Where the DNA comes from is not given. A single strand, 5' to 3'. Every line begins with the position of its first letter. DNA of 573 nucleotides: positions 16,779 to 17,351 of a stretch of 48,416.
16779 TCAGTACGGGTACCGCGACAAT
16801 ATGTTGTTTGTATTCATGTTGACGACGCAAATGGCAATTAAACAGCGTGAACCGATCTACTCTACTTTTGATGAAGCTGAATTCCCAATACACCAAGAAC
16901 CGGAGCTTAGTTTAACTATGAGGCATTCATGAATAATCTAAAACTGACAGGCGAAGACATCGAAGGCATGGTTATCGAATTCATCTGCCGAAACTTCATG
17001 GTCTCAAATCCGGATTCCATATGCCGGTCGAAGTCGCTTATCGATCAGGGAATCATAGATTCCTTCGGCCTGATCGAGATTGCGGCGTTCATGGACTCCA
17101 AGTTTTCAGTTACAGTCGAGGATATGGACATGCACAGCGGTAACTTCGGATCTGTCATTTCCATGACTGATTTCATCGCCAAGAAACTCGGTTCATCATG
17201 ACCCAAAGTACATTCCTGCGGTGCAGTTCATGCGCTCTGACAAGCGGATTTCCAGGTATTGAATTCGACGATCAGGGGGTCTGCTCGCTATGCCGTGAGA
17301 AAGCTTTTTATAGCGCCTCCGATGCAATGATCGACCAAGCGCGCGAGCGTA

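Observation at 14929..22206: Orphan 7-gene operon: AsnB-like amidotransferase, carrier protein, WbuX-type PP-loop enzyme, DUF1330, P-loop fusion, MFS, porin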

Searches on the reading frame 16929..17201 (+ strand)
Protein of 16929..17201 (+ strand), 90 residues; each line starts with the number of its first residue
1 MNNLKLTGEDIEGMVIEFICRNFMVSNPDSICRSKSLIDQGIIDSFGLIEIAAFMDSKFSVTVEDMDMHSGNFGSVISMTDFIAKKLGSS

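Call 4: search_protein_families(library=pfam, proteins=[window:16929-17201:+], max_evalue=0.01)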
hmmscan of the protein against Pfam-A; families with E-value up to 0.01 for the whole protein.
window:16929-17201:+ (90 aa): 0 families

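Call 5: search_protein_families(library=ncbifam, proteins=[window:16929-17201:+], max_evalue=0.01)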
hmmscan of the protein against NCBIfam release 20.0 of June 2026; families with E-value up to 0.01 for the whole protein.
window:16929-17201:+ (90 aa): 5 families
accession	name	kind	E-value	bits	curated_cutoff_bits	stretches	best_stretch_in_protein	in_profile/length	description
NF058660.1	cispen_ACP_AmcB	equivalog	2.5e-09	37.2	80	1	11-86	2-78/80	cispentacin biosynthesis acyl carrier protein AmcB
NF052616.1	ACP_for_OlsHI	equivalog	2.9e-07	30.8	130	1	9-86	2-80/83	ornithine lipid biosynthesis acyl carrier protein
NF040636.1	AcpM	exception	1.1e-05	25.3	146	1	27-70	21-64/93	meromycolate extension acyl carrier protein AcpM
NF002147.0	PRK00982.1-1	equivalog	2e-05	24.3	84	1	27-85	23-79/83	acyl carrier protein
NF003464.0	PRK05087.1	equivalog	0.001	19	68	1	34-69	25-60/78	D-alanine--poly(phosphoribitol) ligase subunit DltC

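Call 109: search_protein_families(library=padloc, proteins=[window:16929-17201:+], max_evalue=0.001)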
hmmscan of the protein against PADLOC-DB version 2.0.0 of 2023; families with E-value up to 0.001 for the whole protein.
window:16929-17201:+ (90 aa): 0 families
